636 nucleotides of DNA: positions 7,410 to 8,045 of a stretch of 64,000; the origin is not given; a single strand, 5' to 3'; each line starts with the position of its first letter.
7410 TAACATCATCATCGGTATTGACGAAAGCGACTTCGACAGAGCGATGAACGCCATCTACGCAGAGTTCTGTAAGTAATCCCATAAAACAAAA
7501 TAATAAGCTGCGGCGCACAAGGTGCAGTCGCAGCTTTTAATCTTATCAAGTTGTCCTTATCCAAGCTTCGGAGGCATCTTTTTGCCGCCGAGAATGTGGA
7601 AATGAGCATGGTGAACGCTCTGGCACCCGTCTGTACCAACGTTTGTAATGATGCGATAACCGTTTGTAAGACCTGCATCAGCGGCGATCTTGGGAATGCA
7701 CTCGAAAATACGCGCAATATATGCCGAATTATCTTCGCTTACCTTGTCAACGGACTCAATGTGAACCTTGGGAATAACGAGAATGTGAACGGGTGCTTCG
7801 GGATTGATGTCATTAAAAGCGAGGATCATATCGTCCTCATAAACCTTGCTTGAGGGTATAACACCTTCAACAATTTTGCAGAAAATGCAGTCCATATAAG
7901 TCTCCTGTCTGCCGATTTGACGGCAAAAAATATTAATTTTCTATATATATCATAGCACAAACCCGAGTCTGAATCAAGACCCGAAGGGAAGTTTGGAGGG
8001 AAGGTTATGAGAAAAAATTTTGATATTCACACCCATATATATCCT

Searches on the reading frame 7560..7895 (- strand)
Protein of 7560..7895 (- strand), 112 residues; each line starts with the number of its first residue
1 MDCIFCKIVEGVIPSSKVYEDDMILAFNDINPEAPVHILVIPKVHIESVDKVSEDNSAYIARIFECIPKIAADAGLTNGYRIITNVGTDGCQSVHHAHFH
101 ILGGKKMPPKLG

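Call 54: search_protein_families(library=pfam, proteins=[window:7560-7895:-], max_evalue=0.001)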
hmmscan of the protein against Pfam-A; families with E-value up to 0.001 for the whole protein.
window:7560-7895:- (112 aa): 2 families
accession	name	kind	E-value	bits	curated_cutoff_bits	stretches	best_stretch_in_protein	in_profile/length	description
PF01230.28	HIT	-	1e-24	87.4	21.5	1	11-106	2-97/98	HIT domain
PF11969.13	DcpS_C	-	2e-23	83.4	24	1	3-105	2-103/114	Scavenger mRNA decapping enzyme C-term binding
